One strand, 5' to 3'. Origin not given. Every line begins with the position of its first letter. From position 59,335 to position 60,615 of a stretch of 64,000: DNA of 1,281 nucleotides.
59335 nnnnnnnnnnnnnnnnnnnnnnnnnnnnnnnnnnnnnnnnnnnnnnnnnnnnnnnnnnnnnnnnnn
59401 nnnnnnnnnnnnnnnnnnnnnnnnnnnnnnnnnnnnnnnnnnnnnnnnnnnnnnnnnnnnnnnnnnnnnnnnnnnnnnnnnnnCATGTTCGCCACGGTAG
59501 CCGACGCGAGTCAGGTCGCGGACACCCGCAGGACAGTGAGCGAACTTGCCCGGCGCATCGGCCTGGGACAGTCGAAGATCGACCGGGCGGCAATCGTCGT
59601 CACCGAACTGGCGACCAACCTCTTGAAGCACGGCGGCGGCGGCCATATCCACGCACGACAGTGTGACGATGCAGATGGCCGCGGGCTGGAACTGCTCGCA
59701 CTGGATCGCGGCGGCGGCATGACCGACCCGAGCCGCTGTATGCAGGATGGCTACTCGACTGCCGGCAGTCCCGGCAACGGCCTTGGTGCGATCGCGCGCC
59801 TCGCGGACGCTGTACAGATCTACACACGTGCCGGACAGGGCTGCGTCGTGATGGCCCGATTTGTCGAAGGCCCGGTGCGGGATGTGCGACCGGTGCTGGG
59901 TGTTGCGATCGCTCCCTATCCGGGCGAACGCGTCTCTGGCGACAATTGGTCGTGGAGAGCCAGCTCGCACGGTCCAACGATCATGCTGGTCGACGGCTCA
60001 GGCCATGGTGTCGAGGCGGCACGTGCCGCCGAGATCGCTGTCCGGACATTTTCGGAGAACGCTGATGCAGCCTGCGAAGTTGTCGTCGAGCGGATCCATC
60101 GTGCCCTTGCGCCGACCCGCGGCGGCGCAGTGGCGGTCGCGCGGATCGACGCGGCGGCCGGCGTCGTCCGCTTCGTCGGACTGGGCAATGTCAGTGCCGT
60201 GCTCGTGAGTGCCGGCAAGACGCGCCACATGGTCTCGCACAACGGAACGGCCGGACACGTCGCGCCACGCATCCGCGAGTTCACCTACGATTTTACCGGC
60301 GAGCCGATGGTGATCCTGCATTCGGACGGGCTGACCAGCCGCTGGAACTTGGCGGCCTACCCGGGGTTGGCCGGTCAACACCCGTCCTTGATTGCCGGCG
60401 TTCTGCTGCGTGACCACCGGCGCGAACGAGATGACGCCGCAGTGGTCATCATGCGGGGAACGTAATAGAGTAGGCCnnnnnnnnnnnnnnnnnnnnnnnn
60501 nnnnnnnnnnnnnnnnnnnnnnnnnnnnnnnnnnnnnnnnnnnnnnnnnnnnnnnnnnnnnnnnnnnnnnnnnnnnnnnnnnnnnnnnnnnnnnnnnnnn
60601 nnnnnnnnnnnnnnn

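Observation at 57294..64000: Stressosome-type RsbR-RsbS-RsbT module wired to a multi-REC phosphorelay, with no sigma factor in sight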

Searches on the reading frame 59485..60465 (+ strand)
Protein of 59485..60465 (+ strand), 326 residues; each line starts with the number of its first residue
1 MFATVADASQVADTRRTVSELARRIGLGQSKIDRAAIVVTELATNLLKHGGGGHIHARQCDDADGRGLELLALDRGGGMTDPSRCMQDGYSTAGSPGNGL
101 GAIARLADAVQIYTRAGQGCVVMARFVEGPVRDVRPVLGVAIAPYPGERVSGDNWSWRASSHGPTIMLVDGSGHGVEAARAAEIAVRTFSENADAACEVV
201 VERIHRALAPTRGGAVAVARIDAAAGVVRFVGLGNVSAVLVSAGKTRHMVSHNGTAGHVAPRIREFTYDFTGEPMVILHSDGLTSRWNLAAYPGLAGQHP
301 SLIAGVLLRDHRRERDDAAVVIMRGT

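Call 5: search_protein_families(library=pfam, proteins=[window:59485-60465:+], max_evalue=0.01)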
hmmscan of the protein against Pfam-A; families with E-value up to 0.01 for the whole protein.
window:59485-60465:+ (326 aa): 3 families
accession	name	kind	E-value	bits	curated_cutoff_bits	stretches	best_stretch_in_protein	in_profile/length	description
PF13581.12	HATPase_c_2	-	1.1e-14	55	27.4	1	6-123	3-125/127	Histidine kinase-like ATPase domain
PF07228.17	SpoIIE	-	2.5e-09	37.8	25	1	166-287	7-137/192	Stage II sporulation protein E (SpoIIE)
PF02518.31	HATPase_c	-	0.001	19.9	26.4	1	33-123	4-104/111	Histidine kinase-, DNA gyrase B-, and HSP90-like ATPase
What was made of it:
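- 59485..60465 (+): GX: RsbT/RsbW-like GHKL domain (nt 59500-59853) fused to an RsbX-type PP2C (nt 59896-60456; D153, D170, G234-N235, D281, D316/D317). Pfam HATPase_c_2 55 bits plus SpoIIE 38 bits (call 5).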

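Call 6: search_protein_families(library=ncbifam, proteins=[window:59485-60465:+], max_evalue=0.01)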
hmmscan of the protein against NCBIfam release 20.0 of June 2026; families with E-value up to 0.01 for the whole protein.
window:59485-60465:+ (326 aa): 5 families
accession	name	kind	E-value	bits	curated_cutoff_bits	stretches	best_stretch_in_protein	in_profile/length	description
NF041045.1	RsbA_anti_sig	subfamily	2.6e-13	49.9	210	1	5-126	185-302/303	anti-sigma factor RsbA family regulatory protein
TIGR01925.2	spIIAB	equivalog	4.6e-05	23.3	135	1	8-123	11-131/137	anti-sigma F factor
TIGR01924.1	rsbW_low_gc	equivalog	0.00079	18.9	155.05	0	6-50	14-58/159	anti-sigma B factor RsbW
TIGR02865.1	spore_II_E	equivalog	0.0011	17.1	490.8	1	138-282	554-706/764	stage II sporulation protein E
NF003144.0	PRK04069.1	equivalog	0.0019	17.6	145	0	6-126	14-142/161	anti-sigma B factor RsbW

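Call 12: find_homologous_proteins(query=window:59485-60465:+, max_evalue=0.00001)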
Query window:59485-60465:+ (326 aa): 3039 proteins with E <= 0.00001 among 8000 candidates; the best 120 are listed.
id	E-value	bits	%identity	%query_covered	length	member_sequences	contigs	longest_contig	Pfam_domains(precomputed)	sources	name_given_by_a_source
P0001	6.3e-208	707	99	100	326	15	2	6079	PF13581.13,PF07228.18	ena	-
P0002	2.4e-192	656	91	100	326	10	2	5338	PF13581.13,PF07228.18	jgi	-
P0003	5.2e-184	629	88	100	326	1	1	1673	PF13581.13,PF07228.18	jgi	jgi:anti-sigma regulatory factor (Ser/Thr protein kinase)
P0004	7.1e-184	628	88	100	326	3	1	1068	PF13581.13,PF07228.18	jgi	-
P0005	5.6e-178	609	88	99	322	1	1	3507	PF13581.13,PF07228.18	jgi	jgi:anti-sigma regulatory factor (Ser/Thr protein kinase)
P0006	1.7e-162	558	77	99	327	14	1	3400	PF13581.13,PF07228.18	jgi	jgi:anti-sigma regulatory factor (Ser/Thr protein kinase)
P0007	8.2e-161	552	77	100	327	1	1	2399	PF13581.13,PF07228.18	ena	-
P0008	1.6e-159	548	77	99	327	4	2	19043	PF13581.13,PF02518.32,PF07228.18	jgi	jgi:anti-sigma regulatory factor (Ser/Thr protein kinase)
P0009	3.0e-159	547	76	99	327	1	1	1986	PF13581.13,PF07228.18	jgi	jgi:anti-sigma regulatory factor (Ser/Thr protein kinase)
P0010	5.7e-158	543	76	99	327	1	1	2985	PF13581.13,PF02518.32,PF07228.18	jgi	jgi:anti-sigma regulatory factor (Ser/Thr protein kinase)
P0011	2.7e-157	541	76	99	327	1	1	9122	PF13581.13,PF02518.32,PF07228.18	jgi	jgi:anti-sigma regulatory factor (Ser/Thr protein kinase)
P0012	7.7e-157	539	76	99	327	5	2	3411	PF13581.13,PF02518.32,PF07228.18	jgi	jgi:anti-sigma regulatory factor (Ser/Thr protein kinase)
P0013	2.1e-156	538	75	99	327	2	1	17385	PF13581.13,PF02518.32,PF07228.18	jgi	jgi:anti-sigma regulatory factor (Ser/Thr protein kinase)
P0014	2.5e-156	538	75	99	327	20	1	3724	PF13581.13,PF07228.18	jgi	jgi:anti-sigma regulatory factor (Ser/Thr protein kinase)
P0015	4.2e-156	537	75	99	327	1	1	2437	PF13581.13,PF02518.32,PF07228.18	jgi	jgi:anti-sigma regulatory factor (Ser/Thr protein kinase)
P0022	2.7e-154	531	73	99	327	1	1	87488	PF13581.13,PF07228.18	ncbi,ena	-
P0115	1.0e-130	454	66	99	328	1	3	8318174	PF13581.13,PF02518.32,PF07228.18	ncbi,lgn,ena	-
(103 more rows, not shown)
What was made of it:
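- Public annotations call the relatives 'anti-sigma regulatory factor' (call 12).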

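Call 14: find_encoding_contigs(protein=P0001, flank=10000, max_places=3)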
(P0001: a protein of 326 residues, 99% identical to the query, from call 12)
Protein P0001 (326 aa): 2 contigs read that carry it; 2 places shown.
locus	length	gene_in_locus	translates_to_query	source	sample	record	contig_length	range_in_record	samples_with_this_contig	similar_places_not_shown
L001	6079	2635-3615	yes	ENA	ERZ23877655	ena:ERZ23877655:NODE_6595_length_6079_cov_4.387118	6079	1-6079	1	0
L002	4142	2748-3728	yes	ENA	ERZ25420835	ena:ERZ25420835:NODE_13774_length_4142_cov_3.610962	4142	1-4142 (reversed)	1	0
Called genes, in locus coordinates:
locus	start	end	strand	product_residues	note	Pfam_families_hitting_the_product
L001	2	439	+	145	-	?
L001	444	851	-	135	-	PF00072:Response_reg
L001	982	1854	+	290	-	PF14361:RsbRD_N, PF01740:STAS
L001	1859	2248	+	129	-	PF01740:STAS (weak)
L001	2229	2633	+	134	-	PF13581:HATPase_c_2, PF02518:HATPase_c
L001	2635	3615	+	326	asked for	PF13581:HATPase_c_2, PF07228:SpoIIE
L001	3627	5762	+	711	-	PF13581:HATPase_c_2, PF02518:HATPase_c, PF00512:HisKA, PF02518:HATPase_c, PF00072:Response_reg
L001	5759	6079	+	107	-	?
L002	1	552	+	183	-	?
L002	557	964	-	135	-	PF00072:Response_reg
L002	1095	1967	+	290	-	PF14361:RsbRD_N, PF01740:STAS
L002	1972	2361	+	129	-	PF01740:STAS (weak)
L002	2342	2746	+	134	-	PF13581:HATPase_c_2, PF02518:HATPase_c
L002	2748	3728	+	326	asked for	PF13581:HATPase_c_2, PF07228:SpoIIE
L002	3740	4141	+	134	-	?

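Call 15: find_encoding_contigs(protein=P0022, flank=10000, max_places=2)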
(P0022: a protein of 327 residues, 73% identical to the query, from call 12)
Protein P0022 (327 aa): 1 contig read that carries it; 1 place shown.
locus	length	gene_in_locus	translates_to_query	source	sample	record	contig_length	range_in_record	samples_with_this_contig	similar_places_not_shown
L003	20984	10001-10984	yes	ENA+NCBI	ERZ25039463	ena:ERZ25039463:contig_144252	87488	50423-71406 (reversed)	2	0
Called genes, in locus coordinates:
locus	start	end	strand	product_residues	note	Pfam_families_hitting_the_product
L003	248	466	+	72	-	-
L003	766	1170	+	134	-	PF13366:PDDEXK_3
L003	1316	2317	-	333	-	PF02746:MR_MLE_N, PF13378:MR_MLE_C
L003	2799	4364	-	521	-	PF00561:Abhydrolase_1, PF08386:Abhydrolase_4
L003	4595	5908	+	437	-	PF00561:Abhydrolase_1, PF12146:Hydrolase_4, PF00211:Guanylate_cyc (weak)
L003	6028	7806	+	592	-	PF02538:Hydantoinase_B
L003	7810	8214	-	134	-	PF00072:Response_reg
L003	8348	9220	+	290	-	PF14361:RsbRD_N, PF01740:STAS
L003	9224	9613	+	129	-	PF01740:STAS (weak)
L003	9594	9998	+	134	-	PF13581:HATPase_c_2, PF02518:HATPase_c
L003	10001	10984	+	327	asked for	PF13581:HATPase_c_2, PF07228:SpoIIE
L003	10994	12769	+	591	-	PF13581:HATPase_c_2, PF02518:HATPase_c, PF00512:HisKA, PF02518:HATPase_c, PF00072:Response_reg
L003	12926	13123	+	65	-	-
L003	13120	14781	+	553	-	PF00072:Response_reg, PF02518:HATPase_c, PF00072:Response_reg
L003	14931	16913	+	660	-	PF05378:Hydant_A_N, PF01968:Hydantoinase_A, PF19278:Hydant_A_C (weak)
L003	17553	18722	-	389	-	PF14294:DUF4372, PF01609:DDE_Tnp_1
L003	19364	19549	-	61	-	-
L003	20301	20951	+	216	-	PF00717:Peptidase_S24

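Call 16: find_encoding_contigs(protein=P0115, flank=10000, max_places=2)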
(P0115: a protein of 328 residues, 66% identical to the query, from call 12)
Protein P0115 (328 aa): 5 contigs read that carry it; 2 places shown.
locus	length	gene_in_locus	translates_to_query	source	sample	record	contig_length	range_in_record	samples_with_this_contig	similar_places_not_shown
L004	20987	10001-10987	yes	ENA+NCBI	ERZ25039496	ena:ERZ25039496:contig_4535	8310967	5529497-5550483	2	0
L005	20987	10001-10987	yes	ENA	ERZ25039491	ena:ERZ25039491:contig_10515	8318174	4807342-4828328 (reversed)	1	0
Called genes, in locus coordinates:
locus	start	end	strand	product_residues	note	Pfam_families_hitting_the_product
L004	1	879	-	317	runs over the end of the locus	PF00288:GHMP_kinases_N (weak), PF08544:GHMP_kinases_C (weak)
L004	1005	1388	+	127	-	PF01329:Pterin_4a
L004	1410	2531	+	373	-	-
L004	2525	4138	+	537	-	PF07969:Amidohydro_3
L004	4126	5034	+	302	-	PF01913:FTR, PF02741:FTR_C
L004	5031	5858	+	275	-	-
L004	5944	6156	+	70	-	-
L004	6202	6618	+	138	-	-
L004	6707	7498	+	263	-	PF00809:Pterin_bind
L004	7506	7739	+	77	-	-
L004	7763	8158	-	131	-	PF00072:Response_reg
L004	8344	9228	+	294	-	PF14361:RsbRD_N, PF01740:STAS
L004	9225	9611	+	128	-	PF01740:STAS (weak)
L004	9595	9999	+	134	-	PF13581:HATPase_c_2, PF02518:HATPase_c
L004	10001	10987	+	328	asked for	PF13581:HATPase_c_2, PF02518:HATPase_c (faint), PF07228:SpoIIE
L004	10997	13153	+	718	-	PF13581:HATPase_c_2, PF02518:HATPase_c, PF00512:HisKA, PF02518:HATPase_c, PF00072:Response_reg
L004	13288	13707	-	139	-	-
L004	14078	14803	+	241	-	PF02518:HATPase_c, PF00072:Response_reg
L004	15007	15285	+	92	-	PF01075:Glyco_transf_9 (weak)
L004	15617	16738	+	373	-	PF13343:SBP_bac_6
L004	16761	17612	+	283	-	PF00528:BPD_transp_1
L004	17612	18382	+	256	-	PF00528:BPD_transp_1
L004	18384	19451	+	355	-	PF00005:ABC_tran, PF13304:AAA_21 (weak), PF08402:TOBE_2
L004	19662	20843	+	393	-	PF13384:HTH_23, PF13518:HTH_28, PF13551:HTH_29, PF13565:HTH_32 (weak)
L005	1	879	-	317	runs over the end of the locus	PF00288:GHMP_kinases_N (weak), PF08544:GHMP_kinases_C (weak)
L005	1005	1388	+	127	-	PF01329:Pterin_4a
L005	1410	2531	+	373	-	-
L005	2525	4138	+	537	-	PF07969:Amidohydro_3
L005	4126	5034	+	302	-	PF01913:FTR, PF02741:FTR_C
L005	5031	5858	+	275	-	-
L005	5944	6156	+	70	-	-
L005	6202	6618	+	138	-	-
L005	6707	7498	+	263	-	PF00809:Pterin_bind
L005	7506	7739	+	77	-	-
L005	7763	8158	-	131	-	PF00072:Response_reg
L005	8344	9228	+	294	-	PF14361:RsbRD_N, PF01740:STAS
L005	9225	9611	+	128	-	PF01740:STAS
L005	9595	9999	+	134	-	PF13581:HATPase_c_2, PF02518:HATPase_c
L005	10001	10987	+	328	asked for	PF13581:HATPase_c_2, PF02518:HATPase_c (faint), PF07228:SpoIIE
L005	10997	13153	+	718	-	PF13581:HATPase_c_2, PF02518:HATPase_c, PF00512:HisKA, PF02518:HATPase_c, PF00072:Response_reg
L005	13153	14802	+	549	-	PF00072:Response_reg, PF00512:HisKA (weak), PF02518:HATPase_c, PF00072:Response_reg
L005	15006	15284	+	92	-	PF01075:Glyco_transf_9 (weak)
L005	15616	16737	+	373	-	PF13343:SBP_bac_6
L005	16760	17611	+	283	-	PF00528:BPD_transp_1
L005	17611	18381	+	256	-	PF00528:BPD_transp_1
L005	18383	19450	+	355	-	PF00005:ABC_tran, PF13304:AAA_21 (weak), PF08402:TOBE_2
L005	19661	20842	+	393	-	PF13384:HTH_23, PF13518:HTH_28, PF13551:HTH_29, PF13565:HTH_32 (weak)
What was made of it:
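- On Canonical His-Asp-His-Asp phosphorelay: No extra gene lies within the cassette in relatives (calls 15, 16).
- Checked: Full-length orthologues (L003 553 aa, L005 549 aa) are REC-HisKA-HATPase_c-REC (calls 15, 16).
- Cassette boundaries: the gene after HK2 is unrelated in L003, L004 and L005 (calls 15, 16).
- Tried and rejected: The question was answered through relatives of GX instead (calls 14-16).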

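Call 22: search_solved_structures(query=window:59485-60465:+, max_evalue=0.01, show_alignments=3)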
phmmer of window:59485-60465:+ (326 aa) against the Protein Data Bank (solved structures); distinct sequences matched with E-value up to 0.01: 2.
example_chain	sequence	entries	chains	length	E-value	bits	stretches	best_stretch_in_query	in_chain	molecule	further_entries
3zt9_A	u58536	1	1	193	3.3e-12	49.4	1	165-323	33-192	Stage II sporulation protein E (SpoIIE)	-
3w40_A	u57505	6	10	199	1.1e-05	28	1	146-284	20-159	Phosphoserine phosphatase RsbX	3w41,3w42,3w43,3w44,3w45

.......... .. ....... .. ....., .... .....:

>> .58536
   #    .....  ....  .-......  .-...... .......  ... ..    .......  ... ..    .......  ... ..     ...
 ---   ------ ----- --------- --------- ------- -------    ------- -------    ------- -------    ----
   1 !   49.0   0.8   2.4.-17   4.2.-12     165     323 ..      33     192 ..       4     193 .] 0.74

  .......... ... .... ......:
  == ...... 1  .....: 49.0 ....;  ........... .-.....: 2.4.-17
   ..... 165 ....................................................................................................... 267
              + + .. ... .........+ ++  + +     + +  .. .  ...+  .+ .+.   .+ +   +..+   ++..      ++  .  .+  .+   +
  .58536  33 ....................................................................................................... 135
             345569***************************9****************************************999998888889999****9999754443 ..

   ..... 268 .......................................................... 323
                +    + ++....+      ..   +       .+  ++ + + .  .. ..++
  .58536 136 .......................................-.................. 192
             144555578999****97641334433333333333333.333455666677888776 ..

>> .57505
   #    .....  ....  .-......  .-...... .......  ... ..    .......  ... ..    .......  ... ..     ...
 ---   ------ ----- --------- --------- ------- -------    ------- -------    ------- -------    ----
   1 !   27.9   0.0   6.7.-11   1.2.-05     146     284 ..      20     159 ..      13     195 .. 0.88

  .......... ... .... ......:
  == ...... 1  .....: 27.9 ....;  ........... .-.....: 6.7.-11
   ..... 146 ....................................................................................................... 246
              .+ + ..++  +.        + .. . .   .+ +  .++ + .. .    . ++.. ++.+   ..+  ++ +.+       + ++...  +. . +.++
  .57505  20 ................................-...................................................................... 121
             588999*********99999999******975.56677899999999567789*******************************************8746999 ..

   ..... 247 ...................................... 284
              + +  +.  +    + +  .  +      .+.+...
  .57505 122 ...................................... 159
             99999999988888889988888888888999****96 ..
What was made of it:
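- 59485..60465 (+): PDB sequence hits are MtX 3ZT9 (3e-12) and RsbX 3W40 (1e-5) (call 22).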

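Call 25: find_related_loci(query=A1, collection=genome_contigs, flank=10000)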
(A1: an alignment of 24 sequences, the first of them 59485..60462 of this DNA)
Query A1 (326 aa) in genome_contigs; peptide patterns used: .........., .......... (x = any residue, [..] = any of these).
599 stretches matched a pattern (row limit reached: there are more); 163 encode a relative of the query (tblastn E <= 1e-3); the best 80 are kept; 79 distinct loci.
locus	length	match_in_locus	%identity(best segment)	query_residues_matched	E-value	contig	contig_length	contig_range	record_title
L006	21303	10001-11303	75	1-324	1e-162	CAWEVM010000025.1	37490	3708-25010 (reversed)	MAG: uncultured Alphaproteobacteria bacterium isolate MFD05521.bin.1.2 genome assembly, contig: contig_57729, whole geno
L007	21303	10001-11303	74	1-324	2e-158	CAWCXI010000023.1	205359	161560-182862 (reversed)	MAG: uncultured Alphaproteobacteria bacterium isolate MFD06714.bin.2.86 genome assembly, contig: contig_67766, whole gen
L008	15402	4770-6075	73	1-325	7e-156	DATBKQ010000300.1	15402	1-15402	MAG TPA_asm: Acetobacteraceae bacterium isolate SMAG_U3950 k141_1362865, whole genome shotgun sequence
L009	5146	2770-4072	76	1-324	6e-158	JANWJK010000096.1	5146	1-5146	MAG: Acetobacteraceae bacterium isolate CRAIB_MAG65 c_000000026100, whole genome shotgun sequence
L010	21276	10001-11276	72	1-324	5e-154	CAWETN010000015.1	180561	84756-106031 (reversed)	MAG: uncultured Alphaproteobacteria bacterium isolate MFD05841.bin.2.38 genome assembly, contig: contig_41858, whole gen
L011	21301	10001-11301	73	1-323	8e-151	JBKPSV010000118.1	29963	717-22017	MAG: Pseudomonadota bacterium isolate GS_EKS_MAG_00013 GS_EKS_000003564051, whole genome shotgun sequence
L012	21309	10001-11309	71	1-326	1e-149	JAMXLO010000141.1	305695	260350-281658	MAG: Acetobacteraceae bacterium isolate Bin.031_Pasture k127_905775, whole genome shotgun sequence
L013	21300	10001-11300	71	1-323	8e-148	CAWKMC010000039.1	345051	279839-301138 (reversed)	MAG: uncultured Alphaproteobacteria bacterium isolate MFD07386.bin.2.6 genome assembly, contig: contig_33507, whole geno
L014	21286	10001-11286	68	1-324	2e-145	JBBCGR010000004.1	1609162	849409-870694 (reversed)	MAG: Acetobacteraceae bacterium isolate CoA_maxb_bin.80 s10938.ctg010960l, whole genome shotgun sequence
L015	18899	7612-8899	71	1-325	4e-152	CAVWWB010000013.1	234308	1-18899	MAG: uncultured Alphaproteobacteria bacterium isolate MFD09603.bin.3.268 genome assembly, contig: contig_43919, whole ge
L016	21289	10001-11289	69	1-324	9e-142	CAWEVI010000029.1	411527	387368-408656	MAG: uncultured Alphaproteobacteria bacterium isolate MFD05521.bin.2.221 genome assembly, contig: contig_35474, whole ge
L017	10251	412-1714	67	1-324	2e-140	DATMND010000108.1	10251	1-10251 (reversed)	MAG TPA_asm: Acetobacteraceae bacterium isolate SMAG_U12841 k141_778346, whole genome shotgun sequence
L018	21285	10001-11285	64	1-324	4e-139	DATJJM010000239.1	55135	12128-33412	MAG TPA_asm: Acetobacteraceae bacterium isolate SMAG_U15566 k141_2821016, whole genome shotgun sequence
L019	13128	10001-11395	65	1-324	3e-137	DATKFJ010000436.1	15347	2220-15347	MAG TPA_asm: Acetobacteraceae bacterium isolate SMAG_U14522 k141_3991562, whole genome shotgun sequence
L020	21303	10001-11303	75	1-324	9e-162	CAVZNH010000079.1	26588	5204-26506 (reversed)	MAG: uncultured Alphaproteobacteria bacterium isolate MFD01872.bin.2.285 genome assembly, contig: contig_85038, whole ge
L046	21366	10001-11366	43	1-324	5e-70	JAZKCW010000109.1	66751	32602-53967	MAG: Gemmatimonadota bacterium isolate DC_HB_01_SPN181219-bin012_1 DCHB01SPN_B012_1_000000000109, whole genome shotgun s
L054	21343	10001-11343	41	5-324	9e-66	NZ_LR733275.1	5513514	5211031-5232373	Massilia sp. 9I isolate Massilia sp. 9I, whole genome shotgun sequence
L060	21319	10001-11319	42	5-324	2e-61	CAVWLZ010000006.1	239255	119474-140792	MAG: uncultured Solirubrobacterales bacterium isolate MFD04428.bin.3.448 genome assembly, contig: contig_19016, whole ge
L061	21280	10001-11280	48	5-326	1e-79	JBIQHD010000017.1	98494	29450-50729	MAG: Rubrivivax sp. isolate mag.36d NODE_139_length_98494, whole genome shotgun sequence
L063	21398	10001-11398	40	5-324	2e-58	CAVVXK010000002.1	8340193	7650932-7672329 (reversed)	MAG: uncultured Planctomycetaceae bacterium isolate MFD04540.bin.1.38 genome assembly, contig: contig_4381, whole genome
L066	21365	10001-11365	43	1-324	6e-63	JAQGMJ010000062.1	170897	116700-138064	MAG: Betaproteobacteria bacterium isolate RYN_558 scaffold_4422355, whole genome shotgun sequence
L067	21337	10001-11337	41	5-322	1e-62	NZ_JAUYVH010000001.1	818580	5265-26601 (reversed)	Keguizhuia sedimenti strain R-40 TFR2n_scaffold1, whole genome shotgun sequence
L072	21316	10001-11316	37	8-325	1e-30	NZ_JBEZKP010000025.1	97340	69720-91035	Streptomyces sp. NPDC048389 NPDC048389_59_B3.ctg-0025, whole genome shotgun sequence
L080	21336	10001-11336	41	4-323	4e-54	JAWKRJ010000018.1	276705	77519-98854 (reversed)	MAG: Polyangiaceae bacterium isolate BC1.186 BC1.186.fa-18, whole genome shotgun sequence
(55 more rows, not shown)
